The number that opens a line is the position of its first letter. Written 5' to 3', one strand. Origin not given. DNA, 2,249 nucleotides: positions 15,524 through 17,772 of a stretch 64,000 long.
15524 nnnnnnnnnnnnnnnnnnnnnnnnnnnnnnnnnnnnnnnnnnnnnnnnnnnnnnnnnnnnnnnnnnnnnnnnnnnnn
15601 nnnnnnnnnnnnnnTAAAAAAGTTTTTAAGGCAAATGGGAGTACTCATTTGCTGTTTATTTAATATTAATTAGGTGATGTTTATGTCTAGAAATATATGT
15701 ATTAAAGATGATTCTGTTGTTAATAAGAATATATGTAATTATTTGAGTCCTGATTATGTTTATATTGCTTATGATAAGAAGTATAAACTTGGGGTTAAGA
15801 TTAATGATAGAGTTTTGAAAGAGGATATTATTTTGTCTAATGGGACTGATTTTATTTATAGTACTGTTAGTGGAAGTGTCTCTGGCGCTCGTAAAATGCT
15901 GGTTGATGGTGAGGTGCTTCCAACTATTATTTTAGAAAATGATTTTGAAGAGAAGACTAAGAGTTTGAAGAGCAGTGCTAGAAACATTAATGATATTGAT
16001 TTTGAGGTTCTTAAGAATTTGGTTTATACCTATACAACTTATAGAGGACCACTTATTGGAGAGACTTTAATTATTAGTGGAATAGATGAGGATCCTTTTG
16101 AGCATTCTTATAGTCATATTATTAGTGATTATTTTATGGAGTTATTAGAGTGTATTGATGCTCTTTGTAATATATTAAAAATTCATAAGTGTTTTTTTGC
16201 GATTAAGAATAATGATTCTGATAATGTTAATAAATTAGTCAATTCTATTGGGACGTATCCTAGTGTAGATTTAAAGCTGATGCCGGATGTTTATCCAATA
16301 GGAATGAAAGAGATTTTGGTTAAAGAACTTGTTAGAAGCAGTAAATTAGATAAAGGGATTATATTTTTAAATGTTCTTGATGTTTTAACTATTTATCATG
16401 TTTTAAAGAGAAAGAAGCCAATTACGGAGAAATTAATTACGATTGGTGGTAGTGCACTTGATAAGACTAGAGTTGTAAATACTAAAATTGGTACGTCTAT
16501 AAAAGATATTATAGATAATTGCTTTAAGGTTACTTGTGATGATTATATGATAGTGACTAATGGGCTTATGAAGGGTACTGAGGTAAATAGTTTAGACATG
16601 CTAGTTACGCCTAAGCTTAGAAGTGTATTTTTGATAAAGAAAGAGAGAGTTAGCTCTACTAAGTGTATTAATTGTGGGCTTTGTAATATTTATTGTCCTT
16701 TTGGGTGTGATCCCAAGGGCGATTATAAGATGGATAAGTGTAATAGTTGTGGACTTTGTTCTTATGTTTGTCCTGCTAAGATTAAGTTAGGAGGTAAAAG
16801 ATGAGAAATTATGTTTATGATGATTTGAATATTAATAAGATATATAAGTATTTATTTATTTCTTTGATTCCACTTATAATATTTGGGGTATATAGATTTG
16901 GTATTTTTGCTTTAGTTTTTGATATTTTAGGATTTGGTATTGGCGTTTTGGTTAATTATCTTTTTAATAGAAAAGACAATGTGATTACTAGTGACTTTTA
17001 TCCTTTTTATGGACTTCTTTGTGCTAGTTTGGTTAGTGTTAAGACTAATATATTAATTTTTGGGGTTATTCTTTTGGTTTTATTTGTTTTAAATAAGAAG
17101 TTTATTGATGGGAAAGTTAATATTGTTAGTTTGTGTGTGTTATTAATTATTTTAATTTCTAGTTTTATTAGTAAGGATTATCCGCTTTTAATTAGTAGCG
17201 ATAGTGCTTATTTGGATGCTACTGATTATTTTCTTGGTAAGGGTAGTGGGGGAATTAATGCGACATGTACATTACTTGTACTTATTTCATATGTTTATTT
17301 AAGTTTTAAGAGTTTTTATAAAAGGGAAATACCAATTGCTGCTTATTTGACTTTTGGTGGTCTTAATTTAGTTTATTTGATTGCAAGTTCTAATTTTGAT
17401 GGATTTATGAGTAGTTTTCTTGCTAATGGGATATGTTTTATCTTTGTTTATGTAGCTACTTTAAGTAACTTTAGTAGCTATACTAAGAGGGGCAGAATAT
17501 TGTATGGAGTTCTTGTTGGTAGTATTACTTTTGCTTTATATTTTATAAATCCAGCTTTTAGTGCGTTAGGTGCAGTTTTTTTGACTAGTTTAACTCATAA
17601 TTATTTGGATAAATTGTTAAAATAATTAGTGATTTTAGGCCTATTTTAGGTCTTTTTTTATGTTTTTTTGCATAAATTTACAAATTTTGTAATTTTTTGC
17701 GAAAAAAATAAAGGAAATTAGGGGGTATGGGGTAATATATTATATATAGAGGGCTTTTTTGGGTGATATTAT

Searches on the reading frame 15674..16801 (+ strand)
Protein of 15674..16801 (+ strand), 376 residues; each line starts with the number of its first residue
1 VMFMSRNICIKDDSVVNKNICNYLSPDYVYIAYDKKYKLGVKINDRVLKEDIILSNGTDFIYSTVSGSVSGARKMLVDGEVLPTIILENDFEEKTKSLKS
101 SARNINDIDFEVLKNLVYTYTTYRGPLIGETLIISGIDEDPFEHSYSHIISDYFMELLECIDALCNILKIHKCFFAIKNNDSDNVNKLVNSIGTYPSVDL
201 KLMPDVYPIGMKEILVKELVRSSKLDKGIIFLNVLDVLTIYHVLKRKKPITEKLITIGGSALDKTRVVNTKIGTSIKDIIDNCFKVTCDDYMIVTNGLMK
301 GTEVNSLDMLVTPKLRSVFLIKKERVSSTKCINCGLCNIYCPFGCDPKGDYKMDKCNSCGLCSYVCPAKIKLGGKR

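Call 55: search_protein_families(library=pfam, proteins=[window:15674-16801:+], max_evalue=0.001)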
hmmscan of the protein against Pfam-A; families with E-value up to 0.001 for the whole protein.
window:15674-16801:+ (376 aa): 9 families
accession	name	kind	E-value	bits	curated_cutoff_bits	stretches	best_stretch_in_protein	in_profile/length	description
PF01512.22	Complex1_51K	-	1.3e-09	38.5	31.2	1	130-227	29-128/150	Nuo51 FMN-binding domain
PF00037.32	Fer4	-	5.1e-08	32.8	21.1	1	353-368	5-20/24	4Fe-4S binding domain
PF12797.12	Fer4_2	-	2.9e-07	30.4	24.5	0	352-368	6-22/22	4Fe-4S binding domain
PF12838.12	Fer4_7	-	1.5e-06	29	27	0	349-370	31-52/52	4Fe-4S dicluster domain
PF13183.11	Fer4_8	-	6.7e-06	27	27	0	351-370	49-68/68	4Fe-4S dicluster domain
PF12837.12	Fer4_6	-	0.00011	22.4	25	0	351-368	4-21/24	4Fe-4S binding domain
PF13534.11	Fer4_17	-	0.00016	22.6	22.2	0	350-370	40-60/61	4Fe-4S dicluster domain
PF12800.12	Fer4_4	-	0.00025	21.6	24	0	354-368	2-16/17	4Fe-4S binding domain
PF14697.11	Fer4_21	-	0.00032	21.2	35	0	326-368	3-53/59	4Fe-4S dicluster domain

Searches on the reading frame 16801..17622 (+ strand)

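Call 55: search_protein_families(library=pfam, proteins=[window:16801-17622:+], max_evalue=0.001)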
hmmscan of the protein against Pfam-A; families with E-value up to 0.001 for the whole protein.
window:16801-17622:+ (274 aa): 1 family
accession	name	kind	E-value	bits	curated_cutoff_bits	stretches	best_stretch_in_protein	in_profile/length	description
PF03116.20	NQR2_RnfD_RnfE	-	1.5e-18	67.6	27.7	1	5-271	8-288/296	NQR2, RnfD, RnfE family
